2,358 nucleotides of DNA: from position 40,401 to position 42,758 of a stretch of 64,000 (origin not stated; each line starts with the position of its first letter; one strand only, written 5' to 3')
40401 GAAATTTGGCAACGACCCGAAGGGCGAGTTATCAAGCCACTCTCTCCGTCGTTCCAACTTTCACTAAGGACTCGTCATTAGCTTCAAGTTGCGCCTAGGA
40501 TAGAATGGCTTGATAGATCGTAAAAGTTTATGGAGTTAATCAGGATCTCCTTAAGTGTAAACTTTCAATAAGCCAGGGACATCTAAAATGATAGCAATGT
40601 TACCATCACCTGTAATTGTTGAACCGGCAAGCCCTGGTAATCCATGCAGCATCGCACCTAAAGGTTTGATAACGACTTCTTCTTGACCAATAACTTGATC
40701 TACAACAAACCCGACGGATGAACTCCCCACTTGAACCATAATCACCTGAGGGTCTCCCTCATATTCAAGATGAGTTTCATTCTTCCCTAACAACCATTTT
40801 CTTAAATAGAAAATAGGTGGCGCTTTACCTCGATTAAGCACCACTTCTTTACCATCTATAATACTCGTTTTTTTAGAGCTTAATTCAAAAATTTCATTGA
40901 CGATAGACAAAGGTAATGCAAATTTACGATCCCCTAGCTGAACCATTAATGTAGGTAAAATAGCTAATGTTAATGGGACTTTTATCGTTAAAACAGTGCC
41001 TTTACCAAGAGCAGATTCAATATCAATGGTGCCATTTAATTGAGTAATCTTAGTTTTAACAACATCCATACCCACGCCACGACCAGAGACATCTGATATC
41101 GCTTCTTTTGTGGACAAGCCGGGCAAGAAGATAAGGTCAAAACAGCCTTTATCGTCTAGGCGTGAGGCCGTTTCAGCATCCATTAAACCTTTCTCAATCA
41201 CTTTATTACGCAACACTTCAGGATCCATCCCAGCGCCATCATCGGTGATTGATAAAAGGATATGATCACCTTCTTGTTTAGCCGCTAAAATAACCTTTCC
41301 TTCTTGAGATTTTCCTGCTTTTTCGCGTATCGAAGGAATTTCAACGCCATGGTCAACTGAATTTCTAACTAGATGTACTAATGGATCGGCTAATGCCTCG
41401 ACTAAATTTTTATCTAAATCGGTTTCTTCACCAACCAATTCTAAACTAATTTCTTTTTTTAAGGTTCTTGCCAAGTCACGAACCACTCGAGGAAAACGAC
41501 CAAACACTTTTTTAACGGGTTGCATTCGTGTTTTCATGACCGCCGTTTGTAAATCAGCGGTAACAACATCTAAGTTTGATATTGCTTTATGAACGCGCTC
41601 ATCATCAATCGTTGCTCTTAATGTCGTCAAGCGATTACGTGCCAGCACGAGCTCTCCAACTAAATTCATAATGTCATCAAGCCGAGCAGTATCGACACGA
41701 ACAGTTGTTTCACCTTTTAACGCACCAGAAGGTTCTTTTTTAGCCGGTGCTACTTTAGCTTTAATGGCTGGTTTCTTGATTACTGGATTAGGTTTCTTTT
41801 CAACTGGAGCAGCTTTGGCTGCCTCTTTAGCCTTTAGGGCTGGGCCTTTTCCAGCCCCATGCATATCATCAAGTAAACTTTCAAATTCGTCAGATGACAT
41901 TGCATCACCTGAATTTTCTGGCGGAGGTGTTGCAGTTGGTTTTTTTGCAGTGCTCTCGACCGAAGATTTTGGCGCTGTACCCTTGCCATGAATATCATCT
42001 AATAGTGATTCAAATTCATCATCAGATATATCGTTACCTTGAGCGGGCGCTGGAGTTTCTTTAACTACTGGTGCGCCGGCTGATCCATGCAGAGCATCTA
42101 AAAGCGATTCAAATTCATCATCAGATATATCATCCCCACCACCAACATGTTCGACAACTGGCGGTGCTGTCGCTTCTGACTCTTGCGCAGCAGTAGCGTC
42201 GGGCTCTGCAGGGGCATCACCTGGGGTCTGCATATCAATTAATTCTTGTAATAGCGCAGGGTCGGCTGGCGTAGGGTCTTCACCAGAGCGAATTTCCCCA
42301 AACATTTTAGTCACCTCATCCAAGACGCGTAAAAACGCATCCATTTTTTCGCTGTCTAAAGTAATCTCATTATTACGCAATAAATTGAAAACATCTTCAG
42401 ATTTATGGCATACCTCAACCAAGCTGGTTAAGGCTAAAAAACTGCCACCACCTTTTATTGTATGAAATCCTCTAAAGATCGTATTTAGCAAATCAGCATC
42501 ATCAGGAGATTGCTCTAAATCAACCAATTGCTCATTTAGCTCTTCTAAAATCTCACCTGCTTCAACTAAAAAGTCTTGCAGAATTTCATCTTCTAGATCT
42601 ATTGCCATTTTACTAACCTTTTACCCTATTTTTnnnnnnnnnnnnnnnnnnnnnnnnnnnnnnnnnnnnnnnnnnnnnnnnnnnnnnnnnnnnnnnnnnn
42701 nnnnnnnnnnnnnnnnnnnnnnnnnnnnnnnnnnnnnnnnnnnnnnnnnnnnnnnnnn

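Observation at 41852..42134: Flagellar-cluster CheA carries three tandem FliM-N-terminus-like CheY-docking peptides in place of a P2 domain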

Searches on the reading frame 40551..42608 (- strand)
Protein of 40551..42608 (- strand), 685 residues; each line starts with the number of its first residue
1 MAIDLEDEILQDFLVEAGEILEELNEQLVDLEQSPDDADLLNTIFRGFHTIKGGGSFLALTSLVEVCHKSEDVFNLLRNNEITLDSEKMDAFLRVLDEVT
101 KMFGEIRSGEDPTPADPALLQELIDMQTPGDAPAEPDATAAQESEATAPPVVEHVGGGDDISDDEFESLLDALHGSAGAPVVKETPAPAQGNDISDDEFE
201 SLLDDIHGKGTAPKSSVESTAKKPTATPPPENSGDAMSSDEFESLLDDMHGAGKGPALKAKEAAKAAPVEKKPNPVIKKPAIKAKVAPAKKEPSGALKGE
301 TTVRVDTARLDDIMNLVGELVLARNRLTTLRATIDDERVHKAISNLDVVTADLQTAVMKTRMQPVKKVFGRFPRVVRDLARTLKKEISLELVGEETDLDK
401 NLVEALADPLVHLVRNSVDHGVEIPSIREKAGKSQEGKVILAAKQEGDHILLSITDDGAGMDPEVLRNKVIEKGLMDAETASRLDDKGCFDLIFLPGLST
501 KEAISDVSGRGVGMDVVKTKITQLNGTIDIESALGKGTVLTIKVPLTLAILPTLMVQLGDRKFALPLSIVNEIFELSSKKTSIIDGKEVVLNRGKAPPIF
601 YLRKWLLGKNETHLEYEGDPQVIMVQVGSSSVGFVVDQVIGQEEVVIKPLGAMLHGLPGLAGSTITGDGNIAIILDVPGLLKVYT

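Call 4: search_protein_families(library=pfam, proteins=[window:40551-42608:-], max_evalue=0.1)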
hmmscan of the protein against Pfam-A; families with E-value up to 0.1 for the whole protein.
window:40551-42608:- (685 aa): 5 families
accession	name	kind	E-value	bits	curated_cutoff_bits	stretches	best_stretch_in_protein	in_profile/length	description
PF01584.24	CheW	-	1.6e-23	83.3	23.5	1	554-682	3-135/138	CheW-like domain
PF02518.31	HATPase_c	-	1.5e-17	64.4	26.4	1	408-547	4-110/111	Histidine kinase-, DNA gyrase B-, and HSP90-like ATPase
PF01627.28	Hpt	-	1.3e-16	61.1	24.6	1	8-99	1-81/84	Hpt domain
PF02895.20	H-kinase_dim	-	1.7e-15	57.6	23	1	301-360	2-68/68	Signal transducing histidine kinase, homodimeric domain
PF13589.12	HATPase_c_3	-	0.068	13.6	25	0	440-476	24-59/137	Histidine kinase-, DNA gyrase B-, and HSP90-like ATPase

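Call 20: find_homologous_proteins(query=window:40551-42608:-, max_evalue=1e-20)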
Query window:40551-42608:- (685 aa): 8000 proteins with E <= 1e-20 among 8000 candidates; the best 120 are listed.
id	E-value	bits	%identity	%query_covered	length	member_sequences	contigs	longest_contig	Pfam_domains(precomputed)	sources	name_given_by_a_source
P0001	0.0e+0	1480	100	100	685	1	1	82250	PF02895.21,PF01584.25,PF02518.32,PF01627.29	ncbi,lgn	-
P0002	0.0e+0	1242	84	100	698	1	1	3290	PF02895.21,PF01584.25,PF02518.32,PF01627.29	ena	-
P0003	0.0e+0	1206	84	100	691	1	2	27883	PF02895.21,PF01584.25,PF02518.32,PF01627.29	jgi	-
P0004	0.0e+0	1201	83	100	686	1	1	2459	PF02895.21,PF01584.25,PF02518.32,PF01627.29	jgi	-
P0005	0.0e+0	1185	81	100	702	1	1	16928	PF02895.21,PF01584.25,PF02518.32,PF01627.29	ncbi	-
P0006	0.0e+0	1181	81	100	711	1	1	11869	PF02895.21,PF01584.25,PF02518.32,PF01627.29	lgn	-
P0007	0.0e+0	1170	79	100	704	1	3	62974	PF02895.21,PF01584.25,PF02518.32,PF01627.29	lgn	-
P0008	0.0e+0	1069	73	100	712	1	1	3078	PF02895.21,PF01584.25,PF02518.32,PF01627.29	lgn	-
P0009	0.0e+0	1069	71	77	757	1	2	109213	PF02895.21,PF01584.25,PF09851.15,PF02518.32,PF01627.29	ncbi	-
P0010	0.0e+0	1067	73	100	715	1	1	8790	PF02895.21,PF01584.25,PF02518.32,PF01627.29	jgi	jgi:two-component system, chemotaxis family, sensor kinase CheA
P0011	0.0e+0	1066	73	100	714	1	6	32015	PF02895.21,PF01584.25,PF02518.32,PF01627.29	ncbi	-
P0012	0.0e+0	1066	73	100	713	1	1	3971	PF02895.21,PF01584.25,PF02518.32,PF06252.18,PF01627.29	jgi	jgi:two-component system, chemotaxis family, sensor kinase CheA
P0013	0.0e+0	1062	72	100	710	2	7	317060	PF02895.21,PF01584.25,PF02518.32,PF06252.18,PF01627.29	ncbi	-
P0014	0.0e+0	1061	65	100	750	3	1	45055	PF02895.21,PF01584.25,PF02518.32,PF01627.29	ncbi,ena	-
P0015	0.0e+0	1058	72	100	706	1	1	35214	PF02895.21,PF01584.25,PF02518.32,PF01627.29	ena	-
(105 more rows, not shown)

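Call 37: find_related_loci(query=A1, collection=genome_contigs, flank=10000)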
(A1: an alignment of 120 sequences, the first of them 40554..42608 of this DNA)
Query A1 (685 aa) in genome_contigs; peptide patterns used: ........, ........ (x = any residue, [..] = any of these).
600 stretches matched a pattern (row limit reached: there are more); 596 encode a relative of the query (tblastn E <= 1e-3); the best 80 are kept; 80 distinct loci.
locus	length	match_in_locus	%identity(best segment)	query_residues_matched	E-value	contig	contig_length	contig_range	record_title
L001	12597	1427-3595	68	1-684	0e+0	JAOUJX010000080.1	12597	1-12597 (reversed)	MAG: Gammaproteobacteria bacterium isolate 8_1_Jan_SF_Bin27 8_1_Jan_SF_Bin27_scaffold_2476_c1, whole genome shotgun sequ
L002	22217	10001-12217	56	1-685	0e+0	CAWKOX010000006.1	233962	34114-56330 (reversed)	MAG: uncultured Gammaproteobacteria bacterium isolate MFD03551.bin.1.145 genome assembly, contig: contig_10911, whole ge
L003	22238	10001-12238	54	1-684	0e+0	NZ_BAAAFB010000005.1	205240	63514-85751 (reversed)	Marinomonas arenicola strain JCM 15737 sequence05, whole genome shotgun sequence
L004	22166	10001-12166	56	1-684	0e+0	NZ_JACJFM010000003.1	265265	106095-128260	Oceanospirillum sediminis strain D5 D5_contig_3, whole genome shotgun sequence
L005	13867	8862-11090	55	1-684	0e+0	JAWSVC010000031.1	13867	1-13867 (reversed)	MAG: Gammaproteobacteria bacterium isolate PJM12_PHB_gam2 A6P3HBJ1_contig_122, whole genome shotgun sequence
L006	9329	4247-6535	54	1-684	0e+0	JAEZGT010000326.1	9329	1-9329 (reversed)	MAG: Proteobacteria bacterium isolate OH_CDB_110 k127_1414390, whole genome shotgun sequence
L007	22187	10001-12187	57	1-684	0e+0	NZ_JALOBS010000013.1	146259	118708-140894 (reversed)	MAG: Methylomonas sp. isolate SO_2017_LW3 bin 4 NODE_165_length_146259_cov_1.886945_LW162_2017, whole genome shotgun seq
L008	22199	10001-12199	57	1-685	0e+0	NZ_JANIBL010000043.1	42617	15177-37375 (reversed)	Methylomonas rosea strain WSC-7 WSC7.00043, whole genome shotgun sequence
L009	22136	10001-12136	57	1-684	0e+0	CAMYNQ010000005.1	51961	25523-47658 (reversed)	MAG: uncultured Chromatiaceae bacterium isolate FO_M_Gamma_043.1 genome assembly, contig: NODE_103_length_51961_cov_7.03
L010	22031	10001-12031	58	5-684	0e+0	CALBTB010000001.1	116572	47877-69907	MAG TPA_asm: uncultured Gammaproteobacteria bacterium isolate SRR7515933_bin.16_CONCOCT_v1.1_MAG genome assembly, contig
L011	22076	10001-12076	57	5-684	0e+0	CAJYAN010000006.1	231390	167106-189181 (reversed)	MAG TPA_asm: uncultured Gammaproteobacteria bacterium isolate SRR5242447_bin.8_MetaBAT_v2.12.1_MAG genome assembly, cont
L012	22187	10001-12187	56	1-684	0e+0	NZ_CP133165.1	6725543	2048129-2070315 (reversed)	Pseudomonas sp. App30 chromosome, complete genome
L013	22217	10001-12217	54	1-684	0e+0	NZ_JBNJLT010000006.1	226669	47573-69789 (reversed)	Marinimicrobium sp. ARAG 43.8 NODE_6_length_226669_cov_119.880102, whole genome shotgun sequence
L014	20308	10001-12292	54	1-685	0e+0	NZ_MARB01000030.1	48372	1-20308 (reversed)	Candidatus Thiodiazotropha endolucinida strain COS CODIS_contig000030, whole genome shotgun sequence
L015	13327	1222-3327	58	2-684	0e+0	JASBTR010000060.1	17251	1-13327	MAG: Gammaproteobacteria bacterium isolate BWSM_42 k141_51309, whole genome shotgun sequence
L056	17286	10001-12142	54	1-684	0e+0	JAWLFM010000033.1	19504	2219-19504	MAG: Thioalkalivibrio sp. isolate 21BLK6-1.bin.142 NODE_2271_length_19504_cov_10.234888, whole genome shotgun sequence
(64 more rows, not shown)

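Call 49: search_solved_structures(query=window:40554-42608:-, max_evalue=0.001)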
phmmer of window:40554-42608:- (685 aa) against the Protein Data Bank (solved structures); distinct sequences matched with E-value up to 0.001: 20.
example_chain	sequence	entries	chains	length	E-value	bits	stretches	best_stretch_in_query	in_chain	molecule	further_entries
6s1k_A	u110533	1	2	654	6.4e-97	329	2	268-680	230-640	Chemotaxis protein CheA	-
3ja6_C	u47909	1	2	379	3.8e-95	323.1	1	301-680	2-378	Chemotaxis protein CheA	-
1b3q_A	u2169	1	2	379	4.9e-95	322.7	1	301-680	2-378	PROTEIN (CHEMOTAXIS PROTEIN CHEA)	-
8c5v_A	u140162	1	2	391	3.4e-83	283.6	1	300-680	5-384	Chemotaxis protein CheA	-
2ch4_A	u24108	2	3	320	1.6e-80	274.7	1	361-680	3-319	CHEMOTAXIS PROTEIN CHEA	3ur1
4jpb_A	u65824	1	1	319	3.6e-78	267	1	361-680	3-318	Chemotaxis protein CheA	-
4xiv_A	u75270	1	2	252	1e-70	242.4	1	301-547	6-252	Chemotaxis protein CheA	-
1i5d_A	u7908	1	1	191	3.2e-57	197.8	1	357-547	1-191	CHEMOTAXIS PROTEIN CHEA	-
1i58_A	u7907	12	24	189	1.7e-55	192.1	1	361-547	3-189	CHEMOTAXIS PROTEIN CHEA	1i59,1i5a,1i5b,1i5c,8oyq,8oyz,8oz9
6mi6_A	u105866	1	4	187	4.1e-55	190.9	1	361-546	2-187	Chemotaxis protein CheA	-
6ff6_A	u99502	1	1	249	7.6e-20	74.3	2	10-104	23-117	BRIC1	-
2ld6_A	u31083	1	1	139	6.8e-17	64.6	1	7-111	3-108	Chemotaxis protein CheA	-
1tqg_A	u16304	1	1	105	1.5e-16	63.4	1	9-106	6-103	Chemotaxis protein cheA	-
1i5n_A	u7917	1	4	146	1.3e-13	53.7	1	2-116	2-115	CHEMOTAXIS PROTEIN CHEA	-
2lp4_A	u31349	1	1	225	2.5e-13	52.8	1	2-118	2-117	Chemotaxis protein CheA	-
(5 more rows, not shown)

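Call 51: predict_structure(alignment_id=A1)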
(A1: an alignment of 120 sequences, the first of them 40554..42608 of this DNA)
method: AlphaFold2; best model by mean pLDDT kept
length: 685 residues; sequences in the alignment: 120
mean_pLDDT: 71.4   pTM: 0.41
mean pLDDT of the five models: 71.4, 69.6, 69.2, 66.1, 61.5
residues with pLDDT >= 90: 129; 70-90: 332; 50-70: 79; < 50: 145
segments of 3 or more residues with pLDDT < 50: 131-160, 174-194, 207-236, 252-267, 269-274, 276-306, 502-511
pLDDT, mean of each block of 10 residues (from residue 1): 77 93 94 92 95 91 95 93 91 95 92 92 87 37 30 33 67 45 31 58 58 29 35 48 77 38 32 37 32 31 46 69 75 79 79 69 72 79 83 74 78 82 84 87 83 88 85 87 86 72 41 69 81 87 71 83 84 86 86 83 81 78 86 89 67 66 71 82 72
secondary structure, 60 per line:
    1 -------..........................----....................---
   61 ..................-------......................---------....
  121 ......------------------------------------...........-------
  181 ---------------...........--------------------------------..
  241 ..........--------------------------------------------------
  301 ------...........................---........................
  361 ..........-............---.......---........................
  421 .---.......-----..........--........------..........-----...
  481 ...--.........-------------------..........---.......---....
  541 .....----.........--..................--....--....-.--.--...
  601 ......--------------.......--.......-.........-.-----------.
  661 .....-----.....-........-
elements in order (helices of 4 or more, strands of 3 or more residues): H8-33 H38-57 H61-78 H86-107 H117-126 H163-173 H196-206 H239-250 H307-333 H337-361 E362-364 H365-370 H372-383 E387-393 E397-399 H400-421 H425-431 E437-446 E449-456 H463-472 H478-483 H486-494 H514-523 E527-533 E537-545 E550-558 E561-566 E570-575 E581-584 E587-590 E598-601 H602-606 E621-627 E630-636 E638-646 E660-665 E671-675 H677-684

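Call 71: find_encoding_contigs(protein=window:40554-42608:-, flank=3000, max_places=3)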
Protein window:40554-42608:- (685 aa): 1 contig read that carries it; 1 place shown.
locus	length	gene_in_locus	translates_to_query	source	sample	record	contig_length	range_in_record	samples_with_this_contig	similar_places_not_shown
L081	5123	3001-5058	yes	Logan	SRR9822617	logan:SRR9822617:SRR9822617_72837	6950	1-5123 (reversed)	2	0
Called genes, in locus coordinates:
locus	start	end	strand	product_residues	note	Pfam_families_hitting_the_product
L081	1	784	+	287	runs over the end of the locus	PF00142:Fer4_NifH, PF02374:ArsA_ATPase (weak), PF10609:ParA, PF13614:AAA_31, PF01656:CbiA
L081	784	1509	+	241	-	PF04542:Sigma70_r2, PF04539:Sigma70_r3, PF08281:Sigma70_r4_2 (weak), PF04545:Sigma70_r4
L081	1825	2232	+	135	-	PF00072:Response_reg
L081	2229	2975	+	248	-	PF04344:CheZ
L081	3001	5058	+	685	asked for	PF01627:Hpt, PF02895:H-kinase_dim, PF02518:HATPase_c, PF01584:CheW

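Call 72: list_cluster_members(proteins=[P0001])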
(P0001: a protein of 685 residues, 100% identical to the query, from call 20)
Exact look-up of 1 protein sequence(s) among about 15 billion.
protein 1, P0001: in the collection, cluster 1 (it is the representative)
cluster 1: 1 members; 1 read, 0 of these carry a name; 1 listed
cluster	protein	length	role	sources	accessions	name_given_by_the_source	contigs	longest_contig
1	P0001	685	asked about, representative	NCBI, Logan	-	-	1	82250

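Call 77: find_homologous_proteins(query=L056:10001-12154:+, max_evalue=1e-30)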
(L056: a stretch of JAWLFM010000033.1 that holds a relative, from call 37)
Query L056:10001-12154:+ (718 aa): 8000 proteins with E <= 1e-30 among 8000 candidates; the best 120 are listed.
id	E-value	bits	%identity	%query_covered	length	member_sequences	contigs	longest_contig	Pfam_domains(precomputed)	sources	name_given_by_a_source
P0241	0.0e+0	1544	100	100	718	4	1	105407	PF02895.21,PF01584.25,PF02518.32,PF01627.29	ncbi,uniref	ncbi:chemotaxis protein CheA [Thioalkalivibrio sp.]|uniref:chemotaxis protein CheA n=1 Tax=Thioalkal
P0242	0.0e+0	1376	90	100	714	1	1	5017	PF02895.21,PF01584.25,PF02518.32,PF01627.29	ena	-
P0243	0.0e+0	1285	85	100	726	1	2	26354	PF02895.21,PF01584.25,PF02518.32,PF01627.29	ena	-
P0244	0.0e+0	1189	79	100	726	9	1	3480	PF02895.21,PF01584.25,PF02518.32,PF01627.29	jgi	-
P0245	0.0e+0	1094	68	100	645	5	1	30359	PF02895.21,PF01584.25,PF02518.32,PF01627.29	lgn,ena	-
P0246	1.0e-290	984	67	100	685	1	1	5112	PF02895.21,PF01584.25,PF02518.32,PF01627.29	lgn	-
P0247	5.3e-290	982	67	100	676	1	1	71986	PF02895.21,PF01584.25,PF02518.32,PF01627.29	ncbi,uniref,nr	ncbi:chemotaxis protein CheA [Thioalkalivibrio sulfidiphilus]|uniref:chemotaxis protein CheA n=1 Tax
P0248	3.0e-289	980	67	100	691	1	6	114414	PF02895.21,PF01584.25,PF02518.32,PF01627.29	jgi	jgi:two-component system, chemotaxis family, sensor kinase CheA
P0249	1.0e-288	978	66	100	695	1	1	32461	PF02895.21,PF01584.25,PF09851.15,PF02518.32,PF01627.29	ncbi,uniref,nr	ncbi:chemotaxis protein CheA [Thioalkalivibrio denitrificans]|uniref:Chemotaxis protein CheA n=1 Tax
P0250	1.0e-286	971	66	100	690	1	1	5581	PF02895.21,PF01584.25,PF02518.32,PF01627.29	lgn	-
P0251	1.4e-286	971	67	100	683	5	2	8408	PF02895.21,PF01584.25,PF02518.32,PF01627.29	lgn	-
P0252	1.7e-285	967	-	-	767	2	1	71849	PF02895.21,PF01584.25,PF02518.32,PF01627.29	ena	-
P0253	1.3e-283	961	66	100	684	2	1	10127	PF02895.21,PF01584.25,PF02518.32,PF01627.29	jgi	-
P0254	2.7e-281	953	79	54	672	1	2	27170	PF02895.21,PF01584.25,PF02518.32,PF01627.29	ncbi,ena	-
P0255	7.3e-280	949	65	100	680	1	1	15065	PF02895.21,PF01584.25,PF02518.32,PF01627.29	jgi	-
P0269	2.3e-269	914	65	100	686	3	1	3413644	PF02895.21,PF01584.25,PF02518.32,PF01627.29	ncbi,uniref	ncbi:chemotaxis protein CheA [Ectothiorhodospira shaposhnikovii]|uniref:chemotaxis protein CheA n=1 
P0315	1.4e-257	875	61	100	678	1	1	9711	PF02895.21,PF01584.25,PF02518.32,PF01627.29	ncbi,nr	ncbi:MAG: chemotaxis protein CheA [Thauera sp.]|nr:chemotaxis protein CheA [Thauera sp.]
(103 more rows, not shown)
